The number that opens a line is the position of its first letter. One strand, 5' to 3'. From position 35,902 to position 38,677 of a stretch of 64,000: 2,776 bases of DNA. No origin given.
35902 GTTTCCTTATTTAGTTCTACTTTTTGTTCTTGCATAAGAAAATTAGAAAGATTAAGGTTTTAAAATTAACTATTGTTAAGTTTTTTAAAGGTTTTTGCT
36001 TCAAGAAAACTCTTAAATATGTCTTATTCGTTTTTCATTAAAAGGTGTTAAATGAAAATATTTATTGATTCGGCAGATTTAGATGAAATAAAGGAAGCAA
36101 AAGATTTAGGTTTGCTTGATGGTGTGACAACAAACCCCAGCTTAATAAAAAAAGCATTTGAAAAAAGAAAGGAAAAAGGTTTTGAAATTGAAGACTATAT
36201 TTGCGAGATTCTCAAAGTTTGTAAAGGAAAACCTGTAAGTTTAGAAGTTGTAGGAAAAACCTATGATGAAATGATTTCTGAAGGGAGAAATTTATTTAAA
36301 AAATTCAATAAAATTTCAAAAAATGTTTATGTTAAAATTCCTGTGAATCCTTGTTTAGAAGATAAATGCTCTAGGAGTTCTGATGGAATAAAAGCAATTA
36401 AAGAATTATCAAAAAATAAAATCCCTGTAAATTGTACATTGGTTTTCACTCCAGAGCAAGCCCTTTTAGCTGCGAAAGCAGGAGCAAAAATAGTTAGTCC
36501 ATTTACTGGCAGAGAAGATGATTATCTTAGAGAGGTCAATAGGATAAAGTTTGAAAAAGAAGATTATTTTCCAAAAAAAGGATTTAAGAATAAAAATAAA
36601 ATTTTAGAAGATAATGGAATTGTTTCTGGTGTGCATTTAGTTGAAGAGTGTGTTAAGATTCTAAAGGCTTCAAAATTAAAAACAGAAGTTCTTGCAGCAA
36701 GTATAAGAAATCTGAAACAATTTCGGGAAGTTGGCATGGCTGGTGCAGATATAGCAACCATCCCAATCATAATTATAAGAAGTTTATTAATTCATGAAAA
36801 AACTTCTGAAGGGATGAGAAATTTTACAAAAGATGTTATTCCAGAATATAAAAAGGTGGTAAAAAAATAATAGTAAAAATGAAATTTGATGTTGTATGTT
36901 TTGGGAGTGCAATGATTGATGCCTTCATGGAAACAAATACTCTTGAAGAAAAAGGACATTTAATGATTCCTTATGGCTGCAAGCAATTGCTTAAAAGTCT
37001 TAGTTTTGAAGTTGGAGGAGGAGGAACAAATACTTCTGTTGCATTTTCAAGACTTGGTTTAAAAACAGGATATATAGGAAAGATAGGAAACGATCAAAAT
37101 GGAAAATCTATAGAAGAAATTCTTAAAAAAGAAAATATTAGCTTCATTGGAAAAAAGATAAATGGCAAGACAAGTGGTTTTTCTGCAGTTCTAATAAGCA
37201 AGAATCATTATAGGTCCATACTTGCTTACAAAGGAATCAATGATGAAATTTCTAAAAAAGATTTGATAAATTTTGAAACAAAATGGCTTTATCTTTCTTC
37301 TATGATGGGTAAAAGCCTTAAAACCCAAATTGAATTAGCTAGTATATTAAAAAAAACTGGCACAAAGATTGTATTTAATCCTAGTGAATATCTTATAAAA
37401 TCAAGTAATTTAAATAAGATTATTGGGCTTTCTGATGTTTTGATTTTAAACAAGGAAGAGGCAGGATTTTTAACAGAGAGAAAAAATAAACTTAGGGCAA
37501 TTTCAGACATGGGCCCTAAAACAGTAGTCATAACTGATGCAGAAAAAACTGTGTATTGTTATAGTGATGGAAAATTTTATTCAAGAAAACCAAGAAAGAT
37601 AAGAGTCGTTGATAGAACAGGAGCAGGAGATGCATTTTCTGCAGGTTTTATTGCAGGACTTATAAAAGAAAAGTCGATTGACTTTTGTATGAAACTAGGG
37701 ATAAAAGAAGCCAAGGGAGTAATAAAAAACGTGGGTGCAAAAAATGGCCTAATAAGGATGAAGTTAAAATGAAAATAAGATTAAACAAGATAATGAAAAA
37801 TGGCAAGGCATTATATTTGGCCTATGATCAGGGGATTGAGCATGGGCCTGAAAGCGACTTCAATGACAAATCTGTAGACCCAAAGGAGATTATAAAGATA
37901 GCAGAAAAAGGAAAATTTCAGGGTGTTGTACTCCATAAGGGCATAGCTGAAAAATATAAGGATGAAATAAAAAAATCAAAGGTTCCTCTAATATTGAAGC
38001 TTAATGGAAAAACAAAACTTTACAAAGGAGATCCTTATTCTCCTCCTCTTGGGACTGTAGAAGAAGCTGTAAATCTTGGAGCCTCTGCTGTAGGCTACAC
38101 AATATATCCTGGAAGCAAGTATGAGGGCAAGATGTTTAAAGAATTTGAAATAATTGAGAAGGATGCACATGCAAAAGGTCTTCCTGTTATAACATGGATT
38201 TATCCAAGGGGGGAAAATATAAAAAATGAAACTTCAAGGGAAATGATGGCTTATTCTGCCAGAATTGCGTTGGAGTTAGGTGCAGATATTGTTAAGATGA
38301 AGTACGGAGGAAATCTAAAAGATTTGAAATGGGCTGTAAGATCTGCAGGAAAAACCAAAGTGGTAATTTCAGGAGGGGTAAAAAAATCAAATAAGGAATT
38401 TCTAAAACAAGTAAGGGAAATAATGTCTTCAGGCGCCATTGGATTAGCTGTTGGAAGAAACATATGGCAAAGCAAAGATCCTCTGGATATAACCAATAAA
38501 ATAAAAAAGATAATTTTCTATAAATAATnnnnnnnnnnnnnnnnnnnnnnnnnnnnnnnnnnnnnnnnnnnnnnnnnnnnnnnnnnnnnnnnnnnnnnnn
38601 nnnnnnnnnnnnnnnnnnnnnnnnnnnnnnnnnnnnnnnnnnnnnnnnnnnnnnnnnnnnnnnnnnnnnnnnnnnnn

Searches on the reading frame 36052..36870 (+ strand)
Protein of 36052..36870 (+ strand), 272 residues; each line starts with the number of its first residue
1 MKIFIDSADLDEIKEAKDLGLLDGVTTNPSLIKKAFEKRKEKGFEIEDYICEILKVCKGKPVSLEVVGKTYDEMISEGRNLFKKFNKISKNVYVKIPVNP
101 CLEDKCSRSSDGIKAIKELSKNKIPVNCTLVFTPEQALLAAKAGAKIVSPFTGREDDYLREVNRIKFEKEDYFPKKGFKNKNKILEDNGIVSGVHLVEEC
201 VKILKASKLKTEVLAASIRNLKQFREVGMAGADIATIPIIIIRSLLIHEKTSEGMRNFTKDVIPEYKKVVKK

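Call 3: search_protein_families(library=pfam, proteins=[window:36052-36870:+], max_evalue=0.01)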
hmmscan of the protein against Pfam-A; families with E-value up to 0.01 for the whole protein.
window:36052-36870:+ (272 aa): 2 families
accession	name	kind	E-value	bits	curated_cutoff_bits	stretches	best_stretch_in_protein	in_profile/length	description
PF00923.25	TAL_FSA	-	6.6e-53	180.3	27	1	3-255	1-242/285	Transaldolase/Fructose-6-phosphate aldolase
PF00931.28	NB-ARC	-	0.00092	19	23.5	1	33-87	167-223/248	NB-ARC domain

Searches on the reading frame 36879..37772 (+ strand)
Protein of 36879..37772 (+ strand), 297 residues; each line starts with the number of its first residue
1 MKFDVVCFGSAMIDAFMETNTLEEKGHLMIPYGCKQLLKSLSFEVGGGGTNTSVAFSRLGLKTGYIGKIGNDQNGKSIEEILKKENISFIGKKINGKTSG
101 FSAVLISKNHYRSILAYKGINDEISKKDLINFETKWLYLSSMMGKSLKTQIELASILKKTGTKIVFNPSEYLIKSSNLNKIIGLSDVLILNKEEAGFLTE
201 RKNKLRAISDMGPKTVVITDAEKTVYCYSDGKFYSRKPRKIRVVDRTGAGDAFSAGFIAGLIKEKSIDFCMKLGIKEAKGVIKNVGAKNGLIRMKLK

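Call 3: search_protein_families(library=pfam, proteins=[window:36879-37772:+], max_evalue=0.01)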
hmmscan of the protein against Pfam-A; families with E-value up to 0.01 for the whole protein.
window:36879-37772:+ (297 aa): 2 families
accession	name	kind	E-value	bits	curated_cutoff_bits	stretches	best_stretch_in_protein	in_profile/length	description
PF00294.29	PfkB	-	1.4e-45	156.4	25.8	1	4-290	3-298/302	pfkB family carbohydrate kinase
PF08543.17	Phos_pyr_kin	-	0.00062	19.7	27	1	181-271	116-221/246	Phosphomethylpyrimidine kinase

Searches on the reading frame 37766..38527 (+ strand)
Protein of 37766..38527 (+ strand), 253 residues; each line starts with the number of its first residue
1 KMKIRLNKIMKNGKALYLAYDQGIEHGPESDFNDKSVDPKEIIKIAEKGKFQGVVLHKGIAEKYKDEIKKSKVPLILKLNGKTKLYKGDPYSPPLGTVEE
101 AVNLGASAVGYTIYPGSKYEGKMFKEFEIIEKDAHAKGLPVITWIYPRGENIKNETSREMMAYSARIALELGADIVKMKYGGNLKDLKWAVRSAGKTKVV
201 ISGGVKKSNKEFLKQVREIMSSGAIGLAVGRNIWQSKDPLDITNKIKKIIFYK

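Call 3: search_protein_families(library=pfam, proteins=[window:37766-38527:+], max_evalue=0.01)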
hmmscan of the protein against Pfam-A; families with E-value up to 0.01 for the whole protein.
window:37766-38527:+ (253 aa): 1 family
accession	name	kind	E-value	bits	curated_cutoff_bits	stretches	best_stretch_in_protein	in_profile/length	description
PF01791.15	DeoC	-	2.3e-46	158.7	23.8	1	17-236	3-229/229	DeoC/LacD family aldolase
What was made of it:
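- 37769..38527 (+): fba, a class I DeoC/LacD-family aldolase. It lies immediately upstream, with a 1-nt gap. Pfam PF01791, E 2.3e-46 (call 3).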

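Call 12: find_related_loci(query=window:37766-38524:+, collection=genome_contigs, flank=4000)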
Query window:37766-38524:+ (253 aa) in genome_contigs; peptide patterns used: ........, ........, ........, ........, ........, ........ (x = any residue, [..] = any of these).
600 stretches matched a pattern (row limit reached: there are more); 7 encode a relative of the query (tblastn E <= 1e-3); 7 distinct loci.
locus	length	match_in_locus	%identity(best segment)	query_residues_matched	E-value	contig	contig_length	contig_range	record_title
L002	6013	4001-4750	70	1-251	1e-115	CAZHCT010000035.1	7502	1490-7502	MAG TPA_asm: Candidatus Woesearchaeota archaeon isolate SRP269290_co3_784 genome assembly, contig: NODE_13830_length_750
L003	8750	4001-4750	61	1-251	5e-108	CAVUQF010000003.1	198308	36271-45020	MAG: uncultured Nanoarchaeota archaeon isolate MFD01689.bin.1.29 genome assembly, contig: contig_64605, whole genome sho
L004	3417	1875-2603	60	4-251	5e-100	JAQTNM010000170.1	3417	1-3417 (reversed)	MAG: Candidatus Omnitrophota bacterium isolate STA_64 NODE_83309_length_3417_cov_1.620669_Sandtown_A, whole genome shotg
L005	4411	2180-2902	58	8-251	1e-88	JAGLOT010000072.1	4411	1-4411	MAG: Nanoarchaeota archaeon isolate RS_7_50 ROV157_7.bin.50.fa_72, whole genome shotgun sequence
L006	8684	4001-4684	59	13-241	1e-87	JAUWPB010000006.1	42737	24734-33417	MAG: Nanoarchaeota archaeon isolate CSMAG_2465 CSMAG_2465_k141_1136818_length_42737_cov_47.9757, whole genome shotgun se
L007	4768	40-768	63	4-251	3e-102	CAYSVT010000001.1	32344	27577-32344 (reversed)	MAG TPA_asm: Candidatus Woesearchaeota archaeon isolate binchicken_co266_155 genome assembly, contig: NODE_2349_length_3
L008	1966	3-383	61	126-252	3e-51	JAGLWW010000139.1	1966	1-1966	MAG: Candidatus Aenigmatarchaeota archaeon isolate RS_12_33 ZL285.bin.33.fa_139, whole genome shotgun sequence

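Call 48: search_protein_families(library=pfam, proteins=[L007:765-1379:+], max_evalue=0.001)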
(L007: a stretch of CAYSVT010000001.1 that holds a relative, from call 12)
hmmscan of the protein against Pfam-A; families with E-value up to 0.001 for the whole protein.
L007:765-1379:+ (204 aa): 0 families
